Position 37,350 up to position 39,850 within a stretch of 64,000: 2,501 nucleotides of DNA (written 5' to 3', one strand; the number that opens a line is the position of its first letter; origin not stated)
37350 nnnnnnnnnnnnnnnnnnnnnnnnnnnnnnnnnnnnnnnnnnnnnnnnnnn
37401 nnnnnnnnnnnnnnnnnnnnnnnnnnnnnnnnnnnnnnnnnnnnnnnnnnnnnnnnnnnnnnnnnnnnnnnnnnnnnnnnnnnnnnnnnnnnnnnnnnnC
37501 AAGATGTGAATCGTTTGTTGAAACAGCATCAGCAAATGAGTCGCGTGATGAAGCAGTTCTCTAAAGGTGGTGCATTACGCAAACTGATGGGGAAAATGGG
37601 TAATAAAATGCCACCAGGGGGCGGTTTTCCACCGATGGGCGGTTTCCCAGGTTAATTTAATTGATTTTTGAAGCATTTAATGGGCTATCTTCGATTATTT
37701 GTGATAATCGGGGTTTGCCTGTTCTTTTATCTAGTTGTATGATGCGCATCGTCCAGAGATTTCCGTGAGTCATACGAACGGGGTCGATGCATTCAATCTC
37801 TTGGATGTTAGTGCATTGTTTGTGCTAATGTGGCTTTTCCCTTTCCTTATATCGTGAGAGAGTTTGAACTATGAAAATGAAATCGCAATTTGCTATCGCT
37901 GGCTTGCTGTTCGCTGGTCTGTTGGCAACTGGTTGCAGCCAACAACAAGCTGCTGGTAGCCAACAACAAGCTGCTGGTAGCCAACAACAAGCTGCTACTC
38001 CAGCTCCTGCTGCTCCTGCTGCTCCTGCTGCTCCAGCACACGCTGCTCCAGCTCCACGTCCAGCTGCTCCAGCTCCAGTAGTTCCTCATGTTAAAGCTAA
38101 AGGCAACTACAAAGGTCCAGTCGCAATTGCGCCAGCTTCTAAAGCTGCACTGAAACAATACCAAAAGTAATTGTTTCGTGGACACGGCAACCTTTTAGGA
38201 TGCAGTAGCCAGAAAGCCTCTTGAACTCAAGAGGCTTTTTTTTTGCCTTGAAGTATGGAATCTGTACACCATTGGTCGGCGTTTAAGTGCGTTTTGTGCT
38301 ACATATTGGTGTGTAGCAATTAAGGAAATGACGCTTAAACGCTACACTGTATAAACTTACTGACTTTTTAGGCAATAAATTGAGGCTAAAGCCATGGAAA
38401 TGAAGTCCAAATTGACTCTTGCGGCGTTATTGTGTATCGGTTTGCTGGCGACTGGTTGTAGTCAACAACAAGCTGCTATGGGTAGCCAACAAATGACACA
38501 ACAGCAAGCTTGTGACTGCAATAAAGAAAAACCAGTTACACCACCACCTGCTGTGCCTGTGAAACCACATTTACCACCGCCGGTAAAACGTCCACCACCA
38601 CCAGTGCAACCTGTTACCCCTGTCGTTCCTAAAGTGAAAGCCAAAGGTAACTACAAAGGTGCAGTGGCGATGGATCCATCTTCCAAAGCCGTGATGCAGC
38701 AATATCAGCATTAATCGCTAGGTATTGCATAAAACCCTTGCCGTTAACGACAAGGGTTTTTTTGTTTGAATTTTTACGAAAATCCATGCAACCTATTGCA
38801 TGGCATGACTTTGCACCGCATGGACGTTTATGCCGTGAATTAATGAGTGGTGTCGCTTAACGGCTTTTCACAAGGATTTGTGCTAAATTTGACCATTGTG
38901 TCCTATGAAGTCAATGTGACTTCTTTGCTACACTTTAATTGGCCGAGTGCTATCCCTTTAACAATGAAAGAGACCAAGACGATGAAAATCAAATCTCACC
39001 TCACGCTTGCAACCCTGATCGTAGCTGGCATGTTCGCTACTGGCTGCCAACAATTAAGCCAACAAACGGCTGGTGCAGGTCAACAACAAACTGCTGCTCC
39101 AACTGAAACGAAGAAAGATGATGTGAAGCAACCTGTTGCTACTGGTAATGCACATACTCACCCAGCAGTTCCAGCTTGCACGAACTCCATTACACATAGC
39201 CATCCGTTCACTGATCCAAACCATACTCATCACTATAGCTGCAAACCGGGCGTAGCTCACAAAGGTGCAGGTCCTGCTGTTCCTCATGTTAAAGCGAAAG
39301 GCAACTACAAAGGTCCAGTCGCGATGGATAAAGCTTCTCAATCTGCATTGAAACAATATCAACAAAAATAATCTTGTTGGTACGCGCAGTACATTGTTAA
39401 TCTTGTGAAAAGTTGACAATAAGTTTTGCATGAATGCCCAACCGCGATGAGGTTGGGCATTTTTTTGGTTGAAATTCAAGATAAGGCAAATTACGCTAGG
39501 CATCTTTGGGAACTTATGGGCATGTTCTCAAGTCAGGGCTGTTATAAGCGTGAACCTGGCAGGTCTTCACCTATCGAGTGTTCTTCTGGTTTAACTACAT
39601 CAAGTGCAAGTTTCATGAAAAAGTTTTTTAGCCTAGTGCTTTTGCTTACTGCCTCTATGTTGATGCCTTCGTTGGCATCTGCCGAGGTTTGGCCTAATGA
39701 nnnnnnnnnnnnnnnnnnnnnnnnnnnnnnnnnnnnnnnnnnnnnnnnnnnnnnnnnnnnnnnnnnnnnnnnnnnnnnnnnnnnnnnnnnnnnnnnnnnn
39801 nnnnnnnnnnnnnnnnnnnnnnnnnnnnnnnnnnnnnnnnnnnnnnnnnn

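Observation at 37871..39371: Tandem family of three small lipoproteins sharing an invariant C-terminal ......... module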

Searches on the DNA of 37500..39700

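Call 68: search_rna_families(source=window, start=37500, end=39700, threshold=evalue, max_evalue=1)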
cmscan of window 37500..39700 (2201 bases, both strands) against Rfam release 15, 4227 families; matches with E-value up to 1: 5.
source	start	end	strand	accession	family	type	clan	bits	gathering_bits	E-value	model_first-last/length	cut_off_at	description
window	37987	38038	+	RF01504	Afu_254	Gene; sRNA;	-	28.4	60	0.047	83-137/158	no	A. fumigatus sRNA Afu_254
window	38152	38244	+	RF01859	Phe_leader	Cis-reg; leader;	-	25.7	55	0.18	1-125/125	no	Phenylalanine leader peptide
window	38211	38246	+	RF00489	ctRNA_p42d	Gene; antisense;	-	19.5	50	0.6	1-46/46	no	ctRNA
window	38183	38251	+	RF00519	suhB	Gene; sRNA;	CL00108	19.1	41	0.72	1-77/77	no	Makes More Granules Regulator RNA (mmgR)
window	38698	38763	+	RF02763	IsrM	Gene; sRNA;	-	15.8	376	0.13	1-329/329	no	IsrM sRNA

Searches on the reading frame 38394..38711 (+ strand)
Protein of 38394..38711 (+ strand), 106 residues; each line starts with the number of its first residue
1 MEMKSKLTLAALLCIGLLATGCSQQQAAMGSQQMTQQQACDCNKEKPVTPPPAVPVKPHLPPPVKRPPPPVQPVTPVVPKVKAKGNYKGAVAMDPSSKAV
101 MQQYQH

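Call 3: search_protein_families(library=pfam, proteins=[window:38394-38711:+], max_evalue=10)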
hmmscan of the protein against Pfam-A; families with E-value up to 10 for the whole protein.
window:38394-38711:+ (106 aa): 1 family
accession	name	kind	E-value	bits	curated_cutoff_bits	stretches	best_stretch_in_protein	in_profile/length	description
PF10731.15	Anophelin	-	0.087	13.3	27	1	3-33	1-31/65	Thrombin inhibitor from mosquito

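Call 4: search_protein_families(library=ncbifam, proteins=[window:38394-38711:+], max_evalue=10)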
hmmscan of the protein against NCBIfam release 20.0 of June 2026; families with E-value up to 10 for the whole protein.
window:38394-38711:+ (106 aa): 0 families

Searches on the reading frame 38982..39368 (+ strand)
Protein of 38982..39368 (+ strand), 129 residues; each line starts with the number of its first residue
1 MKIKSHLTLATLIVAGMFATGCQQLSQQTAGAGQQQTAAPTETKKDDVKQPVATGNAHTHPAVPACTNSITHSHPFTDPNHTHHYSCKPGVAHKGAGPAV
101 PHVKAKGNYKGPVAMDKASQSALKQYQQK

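Call 3: search_protein_families(library=pfam, proteins=[window:38982-39368:+], max_evalue=10)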
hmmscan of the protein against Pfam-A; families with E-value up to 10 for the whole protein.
window:38982-39368:+ (129 aa): 0 families

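Call 4: search_protein_families(library=ncbifam, proteins=[window:38982-39368:+], max_evalue=10)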
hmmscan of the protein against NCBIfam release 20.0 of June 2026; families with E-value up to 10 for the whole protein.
window:38982-39368:+ (129 aa): 0 families

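Call 25: find_homologous_proteins(query=window:38982-39368:+, max_evalue=0.01)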
Query window:38982-39368:+ (129 aa): 90 proteins with E <= 0.01 among 135 candidates.
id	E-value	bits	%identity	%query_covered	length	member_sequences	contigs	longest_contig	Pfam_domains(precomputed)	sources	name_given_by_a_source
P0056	3.3e-79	281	100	100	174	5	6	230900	-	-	-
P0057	1.5e-61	224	82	100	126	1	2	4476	-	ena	-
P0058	7.2e-49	183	70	100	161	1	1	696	-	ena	-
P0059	2.8e-47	178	66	100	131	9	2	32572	-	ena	-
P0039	5.0e-47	177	61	100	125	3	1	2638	-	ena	-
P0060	1.5e-46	175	66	100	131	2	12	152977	-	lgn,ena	-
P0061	8.4e-46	173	68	100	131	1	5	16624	-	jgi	jgi:outer membrane murein-binding lipoprotein Lpp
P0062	8.7e-46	173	65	100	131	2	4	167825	-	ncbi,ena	-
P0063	9.4e-45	170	64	100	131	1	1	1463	-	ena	-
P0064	1.7e-42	162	66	100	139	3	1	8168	-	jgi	jgi:hypothetical protein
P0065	9.8e-42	160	64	100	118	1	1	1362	-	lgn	-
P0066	2.7e-41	158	35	97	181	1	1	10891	-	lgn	-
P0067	3.3e-39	152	35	97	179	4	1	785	-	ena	-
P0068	3.8e-39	151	61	99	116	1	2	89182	-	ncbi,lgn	ncbi:MAG: hypothetical protein R3E93_03710 [Thiothrix sp.]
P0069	2.0e-38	149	57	99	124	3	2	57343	-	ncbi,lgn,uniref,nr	ncbi:hypothetical protein VSS37_13880 [Candidatus Thiothrix sp. Deng01]|uniref:Lipoprotein n=1 Tax=C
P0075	1.4e-36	143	57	56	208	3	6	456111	-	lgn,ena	-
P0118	7.7e-14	70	61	26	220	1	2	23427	PF08239.18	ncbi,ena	-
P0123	4.5e-10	58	36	68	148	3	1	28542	-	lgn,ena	-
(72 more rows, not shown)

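Call 28: search_protein_families(library=ncbifam, proteins=[P0123, P0118, P0075], max_evalue=1)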
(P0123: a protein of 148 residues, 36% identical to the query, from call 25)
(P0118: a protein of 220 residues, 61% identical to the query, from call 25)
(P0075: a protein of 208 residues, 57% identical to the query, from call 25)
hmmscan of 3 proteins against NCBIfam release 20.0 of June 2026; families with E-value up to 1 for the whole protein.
P0123 (148 aa): 0 families

P0118 (220 aa): 3 families
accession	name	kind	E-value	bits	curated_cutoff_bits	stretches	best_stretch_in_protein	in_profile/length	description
TIGR04211.1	SH3_and_anchor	equivalog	0.0059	16.2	65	1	44-102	9-63/198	TIGR04211 family SH3 domain-containing protein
NF040670.1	wall_bind_EntA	exception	0.013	15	560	1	20-100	11-84/291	cell wall-binding protein EntA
NF040676.1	wall_bind_EntB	exception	0.12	10.8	780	1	40-113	89-157/490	cell wall-binding protein EntB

P0075 (208 aa): 0 families

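Call 29: search_protein_families(library=pfam, proteins=[P0123, P0118, P0075], max_evalue=1)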
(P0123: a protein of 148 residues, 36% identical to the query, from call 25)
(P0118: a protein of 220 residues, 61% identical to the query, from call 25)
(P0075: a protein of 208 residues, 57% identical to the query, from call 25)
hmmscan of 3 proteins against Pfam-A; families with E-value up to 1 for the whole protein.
P0123 (148 aa): 3 families
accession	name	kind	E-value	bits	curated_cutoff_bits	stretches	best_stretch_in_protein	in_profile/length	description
PF01705.24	CX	-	0.035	15.1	25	0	55-72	32-49/59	CX module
PF18138.6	bacHORMA_1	-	0.054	13.8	35.6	1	66-116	116-166/169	Bacterial HORMA domain family 1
PF03137.26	OATP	-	0.98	8.1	25.8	1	4-88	372-452/545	Organic Anion Transporter Polypeptide (OATP) family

P0118 (220 aa): 4 families
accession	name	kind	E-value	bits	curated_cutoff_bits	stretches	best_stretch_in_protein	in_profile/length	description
PF08239.17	SH3_3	-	1.8e-09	38.1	27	1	42-98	2-54/54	Bacterial SH3 domain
PF13457.12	GW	-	0.0016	19.6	21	1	71-98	48-76/76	GW (Gly-Tryp) dipeptide domain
PF19549.4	DUF6072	-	0.13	12.8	27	1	3-43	9-49/129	Family of unknown function (DUF6072)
PF06347.19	SH3_4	-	0.17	12.1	24.1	0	45-97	7-54/56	Bacterial SH3 domain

P0075 (208 aa): 1 family
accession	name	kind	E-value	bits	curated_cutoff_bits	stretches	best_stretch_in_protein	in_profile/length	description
PF21783.3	YNCE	-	0.36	10.5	27.1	1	12-71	13-71/339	YNCE-like beta-propeller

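Call 54: predict_structure(alignment_id=A4)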
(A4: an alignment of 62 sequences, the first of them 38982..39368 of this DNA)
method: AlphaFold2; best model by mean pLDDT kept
length: 129 residues; sequences in the alignment: 62
mean_pLDDT: 59.4   pTM: 0.25
mean pLDDT of the five models: 59.4, 58.8, 58.2, 57.9, 57.2
residues with pLDDT >= 90: 0; 70-90: 38; 50-70: 57; < 50: 34
segments of 3 or more residues with pLDDT < 50: 1-3, 19-48
pLDDT, mean of each block of 10 residues (from residue 1): 50 52 40 36 47 71 77 75 68 56 56 71 74
secondary structure, 60 per line:
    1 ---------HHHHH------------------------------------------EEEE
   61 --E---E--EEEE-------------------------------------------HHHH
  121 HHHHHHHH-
elements in order: H10-14 E57-60 E70-73 H117-128

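Call 76: search_solved_structures(query=A4, max_evalue=1, show_alignments=2)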
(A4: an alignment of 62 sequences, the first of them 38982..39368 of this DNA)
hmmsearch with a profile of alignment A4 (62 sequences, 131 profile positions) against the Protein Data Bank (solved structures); distinct sequences matched with E-value up to 1: 2.
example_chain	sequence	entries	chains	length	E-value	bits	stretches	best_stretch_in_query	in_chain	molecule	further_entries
5cyb_A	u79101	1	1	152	0.1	16.3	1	1-56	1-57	Lipoprotein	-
6all_A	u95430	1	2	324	0.41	14.3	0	10-48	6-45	Fe(3+)-citrate-binding protein yfmC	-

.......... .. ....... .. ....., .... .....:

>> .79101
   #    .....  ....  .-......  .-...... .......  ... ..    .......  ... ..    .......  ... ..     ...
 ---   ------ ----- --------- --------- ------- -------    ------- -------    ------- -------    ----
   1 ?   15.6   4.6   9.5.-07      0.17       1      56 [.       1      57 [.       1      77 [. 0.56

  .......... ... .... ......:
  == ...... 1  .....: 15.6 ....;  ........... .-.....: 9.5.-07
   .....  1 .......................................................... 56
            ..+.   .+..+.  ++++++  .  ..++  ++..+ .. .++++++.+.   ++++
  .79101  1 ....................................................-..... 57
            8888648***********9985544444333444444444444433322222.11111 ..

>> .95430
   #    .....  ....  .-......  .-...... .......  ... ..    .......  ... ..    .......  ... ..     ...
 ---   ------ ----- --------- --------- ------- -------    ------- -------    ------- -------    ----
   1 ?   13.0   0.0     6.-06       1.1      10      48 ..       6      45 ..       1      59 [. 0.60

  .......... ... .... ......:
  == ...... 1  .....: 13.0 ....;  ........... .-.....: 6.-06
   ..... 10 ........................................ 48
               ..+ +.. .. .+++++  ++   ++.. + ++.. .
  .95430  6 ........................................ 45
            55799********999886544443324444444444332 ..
